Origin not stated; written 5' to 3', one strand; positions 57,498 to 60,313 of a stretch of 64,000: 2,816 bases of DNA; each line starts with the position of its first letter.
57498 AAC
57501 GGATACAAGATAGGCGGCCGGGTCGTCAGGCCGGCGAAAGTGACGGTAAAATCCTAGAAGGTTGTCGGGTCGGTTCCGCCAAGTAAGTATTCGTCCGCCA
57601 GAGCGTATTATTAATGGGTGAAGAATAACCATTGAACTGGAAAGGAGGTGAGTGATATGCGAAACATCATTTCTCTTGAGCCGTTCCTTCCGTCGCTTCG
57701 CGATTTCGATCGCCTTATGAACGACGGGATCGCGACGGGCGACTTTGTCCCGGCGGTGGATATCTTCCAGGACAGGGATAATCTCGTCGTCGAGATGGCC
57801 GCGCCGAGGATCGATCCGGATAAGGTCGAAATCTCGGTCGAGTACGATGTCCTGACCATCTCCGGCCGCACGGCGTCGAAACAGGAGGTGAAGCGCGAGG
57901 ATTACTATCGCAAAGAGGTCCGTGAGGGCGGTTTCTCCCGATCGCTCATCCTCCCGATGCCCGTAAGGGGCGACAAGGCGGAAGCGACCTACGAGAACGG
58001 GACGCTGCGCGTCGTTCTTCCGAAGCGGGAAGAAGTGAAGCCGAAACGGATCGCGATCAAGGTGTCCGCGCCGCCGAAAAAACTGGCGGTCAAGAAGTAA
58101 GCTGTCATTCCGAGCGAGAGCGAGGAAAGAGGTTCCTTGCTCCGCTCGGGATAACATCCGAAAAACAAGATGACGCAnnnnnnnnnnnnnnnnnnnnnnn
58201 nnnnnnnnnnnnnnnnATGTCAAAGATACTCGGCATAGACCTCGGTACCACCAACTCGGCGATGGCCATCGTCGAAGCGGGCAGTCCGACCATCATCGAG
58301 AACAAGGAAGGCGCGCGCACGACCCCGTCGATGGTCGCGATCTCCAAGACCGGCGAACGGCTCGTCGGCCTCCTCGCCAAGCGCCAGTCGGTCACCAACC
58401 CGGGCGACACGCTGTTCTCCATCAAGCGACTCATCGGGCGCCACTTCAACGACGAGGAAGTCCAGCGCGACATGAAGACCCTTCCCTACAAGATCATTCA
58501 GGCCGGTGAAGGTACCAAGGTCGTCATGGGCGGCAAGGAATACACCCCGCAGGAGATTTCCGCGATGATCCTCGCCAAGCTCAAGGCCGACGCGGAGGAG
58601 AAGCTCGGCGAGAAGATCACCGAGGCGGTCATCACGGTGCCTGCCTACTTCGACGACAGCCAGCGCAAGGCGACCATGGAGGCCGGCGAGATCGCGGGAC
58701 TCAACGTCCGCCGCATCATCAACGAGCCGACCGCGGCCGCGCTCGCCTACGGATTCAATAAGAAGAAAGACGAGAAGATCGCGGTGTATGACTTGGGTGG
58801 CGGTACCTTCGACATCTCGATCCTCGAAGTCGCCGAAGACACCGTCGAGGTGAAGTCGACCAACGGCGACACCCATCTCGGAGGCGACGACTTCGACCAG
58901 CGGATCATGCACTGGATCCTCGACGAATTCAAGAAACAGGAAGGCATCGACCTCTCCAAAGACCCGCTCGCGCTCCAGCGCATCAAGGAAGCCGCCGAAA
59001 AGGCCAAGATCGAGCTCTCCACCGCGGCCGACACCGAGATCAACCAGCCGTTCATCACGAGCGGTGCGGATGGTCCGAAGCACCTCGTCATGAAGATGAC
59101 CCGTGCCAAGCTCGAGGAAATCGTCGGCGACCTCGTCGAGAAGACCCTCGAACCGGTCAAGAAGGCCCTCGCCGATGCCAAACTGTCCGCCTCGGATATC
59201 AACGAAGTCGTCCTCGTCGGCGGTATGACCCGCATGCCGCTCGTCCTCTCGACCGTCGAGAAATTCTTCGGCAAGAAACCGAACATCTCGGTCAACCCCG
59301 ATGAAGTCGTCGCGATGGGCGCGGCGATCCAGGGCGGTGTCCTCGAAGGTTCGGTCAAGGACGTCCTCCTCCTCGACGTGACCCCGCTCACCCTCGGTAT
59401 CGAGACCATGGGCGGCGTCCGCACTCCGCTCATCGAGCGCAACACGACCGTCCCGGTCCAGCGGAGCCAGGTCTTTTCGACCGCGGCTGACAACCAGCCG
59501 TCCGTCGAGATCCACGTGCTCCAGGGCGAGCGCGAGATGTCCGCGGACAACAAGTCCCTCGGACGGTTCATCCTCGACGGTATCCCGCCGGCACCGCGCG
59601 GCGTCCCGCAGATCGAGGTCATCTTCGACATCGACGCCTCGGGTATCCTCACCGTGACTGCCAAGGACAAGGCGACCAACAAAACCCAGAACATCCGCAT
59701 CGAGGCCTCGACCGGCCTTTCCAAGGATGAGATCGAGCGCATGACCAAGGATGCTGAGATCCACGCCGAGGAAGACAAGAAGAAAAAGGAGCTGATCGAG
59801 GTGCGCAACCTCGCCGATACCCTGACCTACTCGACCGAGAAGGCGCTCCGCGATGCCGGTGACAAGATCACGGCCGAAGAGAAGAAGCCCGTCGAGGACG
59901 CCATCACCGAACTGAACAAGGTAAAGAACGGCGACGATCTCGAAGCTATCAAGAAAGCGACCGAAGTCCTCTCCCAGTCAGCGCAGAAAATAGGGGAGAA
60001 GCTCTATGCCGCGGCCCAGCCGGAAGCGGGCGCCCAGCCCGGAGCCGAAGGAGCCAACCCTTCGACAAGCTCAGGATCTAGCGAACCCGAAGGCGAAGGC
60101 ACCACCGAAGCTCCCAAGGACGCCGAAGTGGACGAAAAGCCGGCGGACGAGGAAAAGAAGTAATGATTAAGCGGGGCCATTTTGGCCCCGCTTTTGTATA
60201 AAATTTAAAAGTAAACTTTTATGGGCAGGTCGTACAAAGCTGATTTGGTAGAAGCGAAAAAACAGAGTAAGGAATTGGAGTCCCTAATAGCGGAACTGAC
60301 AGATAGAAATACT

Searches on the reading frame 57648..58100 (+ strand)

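Call 20: search_protein_families(library=phrogs, proteins=[L002:675-1332:+], max_evalue=1)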
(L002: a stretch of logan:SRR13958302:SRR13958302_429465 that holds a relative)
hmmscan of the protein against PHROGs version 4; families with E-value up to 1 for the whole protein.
L002:675-1332:+ (218 aa): 1 family
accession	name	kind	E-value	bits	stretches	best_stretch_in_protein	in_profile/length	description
phrog_36858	-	unknown function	0.13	13.5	1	141-173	27-58/94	-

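Call 21: search_protein_families(library=ncbifam, proteins=[L002:675-1332:+], max_evalue=1)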
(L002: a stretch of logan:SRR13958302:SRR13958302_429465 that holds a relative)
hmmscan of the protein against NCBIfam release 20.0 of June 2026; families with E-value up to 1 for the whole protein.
L002:675-1332:+ (218 aa): 0 families

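Call 45: search_protein_families(library=pfam, proteins=[L010:1523-2203:-, L003:1982-3340:+, L015:1439-2863:+, L007:8141-8677:+, L008:1475-2266:+, L028:4154-4753:+, L006:549-1235:+, L018:8889-9572:+, L005:543-1238:+], max_evalue=0.01)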
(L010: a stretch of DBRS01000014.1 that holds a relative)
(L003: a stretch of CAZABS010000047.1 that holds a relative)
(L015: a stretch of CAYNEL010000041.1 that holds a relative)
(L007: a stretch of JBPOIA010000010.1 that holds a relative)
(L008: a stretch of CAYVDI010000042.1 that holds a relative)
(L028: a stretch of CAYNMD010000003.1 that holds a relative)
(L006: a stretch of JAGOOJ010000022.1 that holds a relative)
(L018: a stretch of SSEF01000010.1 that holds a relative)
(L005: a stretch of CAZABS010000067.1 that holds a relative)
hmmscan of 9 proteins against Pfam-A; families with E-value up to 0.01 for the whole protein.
L010:1523-2203:- (226 aa): 1 family
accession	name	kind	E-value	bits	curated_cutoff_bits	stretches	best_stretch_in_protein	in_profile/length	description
PF01797.21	Y1_Tnp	-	3.1e-18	66.5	23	1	9-126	2-121/121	Transposase IS200 like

L003:1982-3340:+ (452 aa): 2 families
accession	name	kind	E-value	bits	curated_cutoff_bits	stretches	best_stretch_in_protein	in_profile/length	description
PF07693.20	KAP_NTPase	-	4.8e-21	75.7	20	2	166-296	153-288/293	KAP family P-loop domain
PF00004.35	AAA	-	0.0013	19.6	21.2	0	46-94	3-52/131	ATPase family associated with various cellular activities (AAA)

L015:1439-2863:+ (474 aa): 0 families

L007:8141-8677:+ (178 aa): 0 families

L008:1475-2266:+ (263 aa): 0 families

L028:4154-4753:+ (199 aa): 1 family
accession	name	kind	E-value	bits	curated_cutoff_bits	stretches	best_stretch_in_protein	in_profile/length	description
PF05168.19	HEPN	-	0.00052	20.6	22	1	65-112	31-78/117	HEPN domain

L006:549-1235:+ (228 aa): 0 families

L018:8889-9572:+ (227 aa): 0 families

L005:543-1238:+ (231 aa): 3 families
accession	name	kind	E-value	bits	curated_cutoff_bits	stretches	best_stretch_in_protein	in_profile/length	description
PF01844.29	HNH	-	2.1e-13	50.6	21.4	1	162-206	1-46/47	HNH endonuclease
PF14279.12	HNH_5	-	5.4e-11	42.7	27.5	1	162-210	1-49/56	HNH endonuclease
PF13395.12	HNH_4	-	2.2e-06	27.9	22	1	171-207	15-51/54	HNH endonuclease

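Call 120: search_protein_families(library=pfam, proteins=[L002:675-1331:+, L006:1266-1616:+, L012:6178-6759:+, L012:6806-7330:+, L021:4388-4837:+, L021:4918-6132:+], max_evalue=0.01)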
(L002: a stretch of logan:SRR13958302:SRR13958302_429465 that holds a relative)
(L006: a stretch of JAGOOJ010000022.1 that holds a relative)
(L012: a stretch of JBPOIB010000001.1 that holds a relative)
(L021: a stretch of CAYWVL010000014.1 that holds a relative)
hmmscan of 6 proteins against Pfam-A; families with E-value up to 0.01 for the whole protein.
L002:675-1331:+ (218 aa): 0 families

L006:1266-1616:+ (116 aa): 0 families

L012:6178-6759:+ (193 aa): 0 families

L012:6806-7330:+ (174 aa): 0 families

L021:4388-4837:+ (149 aa): 1 family
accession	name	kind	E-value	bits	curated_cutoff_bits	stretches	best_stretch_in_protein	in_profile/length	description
PF19346.4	DUF5924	-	0.0017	18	27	1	17-87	171-241/259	Family of unknown function (DUF5924)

L021:4918-6132:+ (404 aa): 0 families

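Call 121: search_protein_families(library=padloc, proteins=[L002:675-1331:+, L003:1982-3340:+, L015:1439-2863:+, L007:8141-8677:+, L008:1475-2266:+, L028:4154-4753:+], max_evalue=0.01)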
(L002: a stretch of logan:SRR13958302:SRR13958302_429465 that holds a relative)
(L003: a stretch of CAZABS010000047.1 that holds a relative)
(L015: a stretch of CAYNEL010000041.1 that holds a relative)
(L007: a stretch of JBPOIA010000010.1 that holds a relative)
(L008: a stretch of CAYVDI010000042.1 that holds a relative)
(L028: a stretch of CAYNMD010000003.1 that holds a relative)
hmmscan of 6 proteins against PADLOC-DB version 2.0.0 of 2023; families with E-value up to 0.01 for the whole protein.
L002:675-1331:+ (218 aa): 0 families

L003:1982-3340:+ (452 aa): 8 families
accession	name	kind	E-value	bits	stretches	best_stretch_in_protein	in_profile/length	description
PDLC02210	QatA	-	3.1e-19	66.9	2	165-247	204-281/593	-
PDLC02361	PifA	-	2.6e-15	54.1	2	17-62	14-61/720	PifA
PDLC02209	QatA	-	1.1e-14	52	2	165-247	203-285/646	-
PDLC04959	PDC-S20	-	5.6e-12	43.9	1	165-264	186-281/464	-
PDLC04957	PDC-S20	-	1.5e-08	32.5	1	167-243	185-255/446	-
PDLC04958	PDC-S20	-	2.2e-05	22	0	167-238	177-249/458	-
PDLC04956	PDC-S20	-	8.7e-05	20.1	1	167-246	183-255/450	-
PDLC04140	mad8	-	0.0058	14.2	0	44-75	30-63/314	mads_8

L015:1439-2863:+ (474 aa): 0 families

L007:8141-8677:+ (178 aa): 0 families

L008:1475-2266:+ (263 aa): 0 families

L028:4154-4753:+ (199 aa): 0 families

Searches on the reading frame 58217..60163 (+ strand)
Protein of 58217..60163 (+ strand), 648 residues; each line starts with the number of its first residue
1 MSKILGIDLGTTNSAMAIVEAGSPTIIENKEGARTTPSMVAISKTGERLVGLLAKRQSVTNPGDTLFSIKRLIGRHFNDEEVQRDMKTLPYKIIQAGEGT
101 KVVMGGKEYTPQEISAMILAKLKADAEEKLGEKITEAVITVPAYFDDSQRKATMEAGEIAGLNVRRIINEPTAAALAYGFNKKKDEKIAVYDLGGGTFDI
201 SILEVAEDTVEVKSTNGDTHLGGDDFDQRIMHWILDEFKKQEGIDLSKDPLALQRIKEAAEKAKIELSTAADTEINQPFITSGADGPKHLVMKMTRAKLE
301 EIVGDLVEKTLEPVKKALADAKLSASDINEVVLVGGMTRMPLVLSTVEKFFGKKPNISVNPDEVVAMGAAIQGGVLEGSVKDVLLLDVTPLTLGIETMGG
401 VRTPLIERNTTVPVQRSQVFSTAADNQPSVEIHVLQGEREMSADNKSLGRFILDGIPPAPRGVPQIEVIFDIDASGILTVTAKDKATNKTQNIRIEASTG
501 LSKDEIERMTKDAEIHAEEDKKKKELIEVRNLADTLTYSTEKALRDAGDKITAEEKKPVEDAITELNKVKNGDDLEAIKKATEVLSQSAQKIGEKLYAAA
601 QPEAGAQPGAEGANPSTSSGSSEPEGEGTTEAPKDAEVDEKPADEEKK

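Call 20: search_protein_families(library=phrogs, proteins=[L002:675-1332:+], max_evalue=1)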
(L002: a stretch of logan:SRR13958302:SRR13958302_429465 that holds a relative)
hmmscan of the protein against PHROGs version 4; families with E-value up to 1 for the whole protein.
L002:675-1332:+ (218 aa): 1 family
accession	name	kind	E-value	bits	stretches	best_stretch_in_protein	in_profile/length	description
phrog_36858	-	unknown function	0.13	13.5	1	141-173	27-58/94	-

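Call 21: search_protein_families(library=ncbifam, proteins=[L002:675-1332:+], max_evalue=1)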
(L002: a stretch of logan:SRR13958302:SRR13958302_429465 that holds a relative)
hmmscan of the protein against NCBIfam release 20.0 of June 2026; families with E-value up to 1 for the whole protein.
L002:675-1332:+ (218 aa): 0 families

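Call 45: search_protein_families(library=pfam, proteins=[L010:1523-2203:-, L003:1982-3340:+, L015:1439-2863:+, L007:8141-8677:+, L008:1475-2266:+, L028:4154-4753:+, L006:549-1235:+, L018:8889-9572:+, L005:543-1238:+], max_evalue=0.01)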
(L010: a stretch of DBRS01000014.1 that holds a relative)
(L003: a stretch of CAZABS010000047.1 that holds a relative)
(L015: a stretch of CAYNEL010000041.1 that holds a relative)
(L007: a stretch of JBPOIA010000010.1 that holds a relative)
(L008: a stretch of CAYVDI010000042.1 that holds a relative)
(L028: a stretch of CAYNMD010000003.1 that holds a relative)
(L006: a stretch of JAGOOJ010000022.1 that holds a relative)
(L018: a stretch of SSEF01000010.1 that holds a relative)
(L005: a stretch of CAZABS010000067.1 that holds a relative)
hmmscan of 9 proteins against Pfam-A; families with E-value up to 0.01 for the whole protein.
L010:1523-2203:- (226 aa): 1 family
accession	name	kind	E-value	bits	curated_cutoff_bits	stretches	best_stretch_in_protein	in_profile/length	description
PF01797.21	Y1_Tnp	-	3.1e-18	66.5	23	1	9-126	2-121/121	Transposase IS200 like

L003:1982-3340:+ (452 aa): 2 families
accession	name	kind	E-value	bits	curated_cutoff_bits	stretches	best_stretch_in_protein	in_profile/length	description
PF07693.20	KAP_NTPase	-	4.8e-21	75.7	20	2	166-296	153-288/293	KAP family P-loop domain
PF00004.35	AAA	-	0.0013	19.6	21.2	0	46-94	3-52/131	ATPase family associated with various cellular activities (AAA)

L015:1439-2863:+ (474 aa): 0 families

L007:8141-8677:+ (178 aa): 0 families

L008:1475-2266:+ (263 aa): 0 families

L028:4154-4753:+ (199 aa): 1 family
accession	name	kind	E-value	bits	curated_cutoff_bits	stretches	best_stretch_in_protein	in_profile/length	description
PF05168.19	HEPN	-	0.00052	20.6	22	1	65-112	31-78/117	HEPN domain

L006:549-1235:+ (228 aa): 0 families

L018:8889-9572:+ (227 aa): 0 families

L005:543-1238:+ (231 aa): 3 families
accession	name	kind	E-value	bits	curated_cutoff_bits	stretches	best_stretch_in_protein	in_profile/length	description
PF01844.29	HNH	-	2.1e-13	50.6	21.4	1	162-206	1-46/47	HNH endonuclease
PF14279.12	HNH_5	-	5.4e-11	42.7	27.5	1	162-210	1-49/56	HNH endonuclease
PF13395.12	HNH_4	-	2.2e-06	27.9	22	1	171-207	15-51/54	HNH endonuclease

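Call 120: search_protein_families(library=pfam, proteins=[L002:675-1331:+, L006:1266-1616:+, L012:6178-6759:+, L012:6806-7330:+, L021:4388-4837:+, L021:4918-6132:+], max_evalue=0.01)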
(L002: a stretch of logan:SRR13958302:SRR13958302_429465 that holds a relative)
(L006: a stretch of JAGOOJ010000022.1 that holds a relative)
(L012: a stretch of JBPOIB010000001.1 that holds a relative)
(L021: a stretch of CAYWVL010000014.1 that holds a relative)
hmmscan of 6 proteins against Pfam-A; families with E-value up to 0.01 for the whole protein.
L002:675-1331:+ (218 aa): 0 families

L006:1266-1616:+ (116 aa): 0 families

L012:6178-6759:+ (193 aa): 0 families

L012:6806-7330:+ (174 aa): 0 families

L021:4388-4837:+ (149 aa): 1 family
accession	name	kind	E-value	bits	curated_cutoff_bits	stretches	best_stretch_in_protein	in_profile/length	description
PF19346.4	DUF5924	-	0.0017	18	27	1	17-87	171-241/259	Family of unknown function (DUF5924)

L021:4918-6132:+ (404 aa): 0 families

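Call 121: search_protein_families(library=padloc, proteins=[L002:675-1331:+, L003:1982-3340:+, L015:1439-2863:+, L007:8141-8677:+, L008:1475-2266:+, L028:4154-4753:+], max_evalue=0.01)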
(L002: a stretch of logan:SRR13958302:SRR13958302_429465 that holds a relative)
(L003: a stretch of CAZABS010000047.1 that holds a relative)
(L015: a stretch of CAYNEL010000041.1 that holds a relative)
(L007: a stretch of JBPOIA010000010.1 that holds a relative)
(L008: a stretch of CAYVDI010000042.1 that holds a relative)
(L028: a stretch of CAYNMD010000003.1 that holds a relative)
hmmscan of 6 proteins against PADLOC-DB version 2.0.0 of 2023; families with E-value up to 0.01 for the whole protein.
L002:675-1331:+ (218 aa): 0 families

L003:1982-3340:+ (452 aa): 8 families
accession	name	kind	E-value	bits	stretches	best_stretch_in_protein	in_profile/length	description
PDLC02210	QatA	-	3.1e-19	66.9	2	165-247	204-281/593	-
PDLC02361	PifA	-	2.6e-15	54.1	2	17-62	14-61/720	PifA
PDLC02209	QatA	-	1.1e-14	52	2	165-247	203-285/646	-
PDLC04959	PDC-S20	-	5.6e-12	43.9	1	165-264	186-281/464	-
PDLC04957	PDC-S20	-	1.5e-08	32.5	1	167-243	185-255/446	-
PDLC04958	PDC-S20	-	2.2e-05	22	0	167-238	177-249/458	-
PDLC04956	PDC-S20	-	8.7e-05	20.1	1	167-246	183-255/450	-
PDLC04140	mad8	-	0.0058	14.2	0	44-75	30-63/314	mads_8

L015:1439-2863:+ (474 aa): 0 families

L007:8141-8677:+ (178 aa): 0 families

L008:1475-2266:+ (263 aa): 0 families

L028:4154-4753:+ (199 aa): 0 families
